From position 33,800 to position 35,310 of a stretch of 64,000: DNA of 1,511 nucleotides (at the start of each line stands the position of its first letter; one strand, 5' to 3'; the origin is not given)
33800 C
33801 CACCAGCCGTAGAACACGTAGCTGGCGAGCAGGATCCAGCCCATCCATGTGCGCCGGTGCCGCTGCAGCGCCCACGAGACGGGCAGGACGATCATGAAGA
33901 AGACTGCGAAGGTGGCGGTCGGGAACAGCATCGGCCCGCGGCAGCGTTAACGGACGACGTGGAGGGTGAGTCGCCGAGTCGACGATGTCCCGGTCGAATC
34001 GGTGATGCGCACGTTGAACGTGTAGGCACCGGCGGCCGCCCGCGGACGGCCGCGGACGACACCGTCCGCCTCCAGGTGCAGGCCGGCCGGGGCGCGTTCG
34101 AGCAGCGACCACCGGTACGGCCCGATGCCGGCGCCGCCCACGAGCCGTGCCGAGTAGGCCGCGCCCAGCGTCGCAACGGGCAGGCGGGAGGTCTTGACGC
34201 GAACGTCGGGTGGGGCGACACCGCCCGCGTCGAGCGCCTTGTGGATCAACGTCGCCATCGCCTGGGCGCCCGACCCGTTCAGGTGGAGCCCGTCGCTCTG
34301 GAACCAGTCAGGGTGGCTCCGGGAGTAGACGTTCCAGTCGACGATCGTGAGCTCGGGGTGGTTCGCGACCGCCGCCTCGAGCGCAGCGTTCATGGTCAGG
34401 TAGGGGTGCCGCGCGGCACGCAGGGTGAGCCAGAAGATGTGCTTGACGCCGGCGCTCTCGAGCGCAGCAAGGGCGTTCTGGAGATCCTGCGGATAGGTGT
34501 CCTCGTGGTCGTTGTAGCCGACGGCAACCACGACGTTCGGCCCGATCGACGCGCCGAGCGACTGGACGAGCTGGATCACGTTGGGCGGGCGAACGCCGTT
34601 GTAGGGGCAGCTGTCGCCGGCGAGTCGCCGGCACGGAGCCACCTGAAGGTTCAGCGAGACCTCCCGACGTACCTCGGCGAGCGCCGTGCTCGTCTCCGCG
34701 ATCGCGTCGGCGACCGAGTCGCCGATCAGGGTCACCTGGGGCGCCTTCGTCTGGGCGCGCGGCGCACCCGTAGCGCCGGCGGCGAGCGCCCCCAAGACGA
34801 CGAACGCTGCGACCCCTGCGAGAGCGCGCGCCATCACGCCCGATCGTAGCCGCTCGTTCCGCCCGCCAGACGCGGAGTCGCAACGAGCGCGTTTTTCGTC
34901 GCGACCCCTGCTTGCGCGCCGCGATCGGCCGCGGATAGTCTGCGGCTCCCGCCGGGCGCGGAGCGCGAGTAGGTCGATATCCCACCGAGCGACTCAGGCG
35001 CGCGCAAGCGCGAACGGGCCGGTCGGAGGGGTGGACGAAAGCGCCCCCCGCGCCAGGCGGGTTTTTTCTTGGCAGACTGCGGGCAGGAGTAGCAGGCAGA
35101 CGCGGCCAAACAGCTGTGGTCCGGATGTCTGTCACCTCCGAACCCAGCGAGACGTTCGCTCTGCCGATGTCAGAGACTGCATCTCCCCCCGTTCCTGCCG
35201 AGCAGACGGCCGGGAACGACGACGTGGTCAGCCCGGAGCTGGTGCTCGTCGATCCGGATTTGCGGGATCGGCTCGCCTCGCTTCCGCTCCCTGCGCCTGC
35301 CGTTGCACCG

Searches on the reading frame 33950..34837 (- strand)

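Call 46: search_protein_families(library=pfam, proteins=[window:33950-34837:-], max_evalue=0.01)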
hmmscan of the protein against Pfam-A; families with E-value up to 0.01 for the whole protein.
window:33950-34837:- (296 aa): 2 families
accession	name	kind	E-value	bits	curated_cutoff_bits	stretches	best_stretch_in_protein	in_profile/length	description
PF05345.18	He_PIG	-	1.1e-08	35.8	24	1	215-294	6-95/96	Putative Ig domain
PF19040.6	SGNH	-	0.00037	20.7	27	0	28-135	21-146/248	SGNH domain (fused to AT3 domains)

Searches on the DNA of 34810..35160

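Call 5: search_rna_families(source=window, start=34810, end=35160, threshold=evalue, max_evalue=10, show_alignments=3)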
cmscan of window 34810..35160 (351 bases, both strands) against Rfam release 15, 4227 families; matches with E-value up to 10: 6.
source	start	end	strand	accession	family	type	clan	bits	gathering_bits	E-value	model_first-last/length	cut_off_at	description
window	34908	34972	+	RF03294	mir-H3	Gene; miRNA;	-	17.3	70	5.8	1-81/81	no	mir-H3 microRNA precursor family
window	34846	34932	+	RF03296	MIR8788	Gene; miRNA;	-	14.8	124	8.9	1-138/138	no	MIR8788 microRNA precursor family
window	34847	35008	-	RF02879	MH_s10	Gene; sRNA;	-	14.3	81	2.1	1-143/143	no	Mesorhizobail RNA 10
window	34907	34974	+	RF03175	MIR3454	Gene; miRNA;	-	13.2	142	7.7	1-147/147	no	MIR3454 microRNA precursor family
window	34998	35067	+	RF01394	isrK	Gene; sRNA;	-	12.9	50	2.1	1-77/77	no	isrK Hfq binding RNA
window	34876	34976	-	RF01670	P17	Gene; sRNA;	-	9.1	45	4.8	1-282/282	no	Pseudomonas sRNA P17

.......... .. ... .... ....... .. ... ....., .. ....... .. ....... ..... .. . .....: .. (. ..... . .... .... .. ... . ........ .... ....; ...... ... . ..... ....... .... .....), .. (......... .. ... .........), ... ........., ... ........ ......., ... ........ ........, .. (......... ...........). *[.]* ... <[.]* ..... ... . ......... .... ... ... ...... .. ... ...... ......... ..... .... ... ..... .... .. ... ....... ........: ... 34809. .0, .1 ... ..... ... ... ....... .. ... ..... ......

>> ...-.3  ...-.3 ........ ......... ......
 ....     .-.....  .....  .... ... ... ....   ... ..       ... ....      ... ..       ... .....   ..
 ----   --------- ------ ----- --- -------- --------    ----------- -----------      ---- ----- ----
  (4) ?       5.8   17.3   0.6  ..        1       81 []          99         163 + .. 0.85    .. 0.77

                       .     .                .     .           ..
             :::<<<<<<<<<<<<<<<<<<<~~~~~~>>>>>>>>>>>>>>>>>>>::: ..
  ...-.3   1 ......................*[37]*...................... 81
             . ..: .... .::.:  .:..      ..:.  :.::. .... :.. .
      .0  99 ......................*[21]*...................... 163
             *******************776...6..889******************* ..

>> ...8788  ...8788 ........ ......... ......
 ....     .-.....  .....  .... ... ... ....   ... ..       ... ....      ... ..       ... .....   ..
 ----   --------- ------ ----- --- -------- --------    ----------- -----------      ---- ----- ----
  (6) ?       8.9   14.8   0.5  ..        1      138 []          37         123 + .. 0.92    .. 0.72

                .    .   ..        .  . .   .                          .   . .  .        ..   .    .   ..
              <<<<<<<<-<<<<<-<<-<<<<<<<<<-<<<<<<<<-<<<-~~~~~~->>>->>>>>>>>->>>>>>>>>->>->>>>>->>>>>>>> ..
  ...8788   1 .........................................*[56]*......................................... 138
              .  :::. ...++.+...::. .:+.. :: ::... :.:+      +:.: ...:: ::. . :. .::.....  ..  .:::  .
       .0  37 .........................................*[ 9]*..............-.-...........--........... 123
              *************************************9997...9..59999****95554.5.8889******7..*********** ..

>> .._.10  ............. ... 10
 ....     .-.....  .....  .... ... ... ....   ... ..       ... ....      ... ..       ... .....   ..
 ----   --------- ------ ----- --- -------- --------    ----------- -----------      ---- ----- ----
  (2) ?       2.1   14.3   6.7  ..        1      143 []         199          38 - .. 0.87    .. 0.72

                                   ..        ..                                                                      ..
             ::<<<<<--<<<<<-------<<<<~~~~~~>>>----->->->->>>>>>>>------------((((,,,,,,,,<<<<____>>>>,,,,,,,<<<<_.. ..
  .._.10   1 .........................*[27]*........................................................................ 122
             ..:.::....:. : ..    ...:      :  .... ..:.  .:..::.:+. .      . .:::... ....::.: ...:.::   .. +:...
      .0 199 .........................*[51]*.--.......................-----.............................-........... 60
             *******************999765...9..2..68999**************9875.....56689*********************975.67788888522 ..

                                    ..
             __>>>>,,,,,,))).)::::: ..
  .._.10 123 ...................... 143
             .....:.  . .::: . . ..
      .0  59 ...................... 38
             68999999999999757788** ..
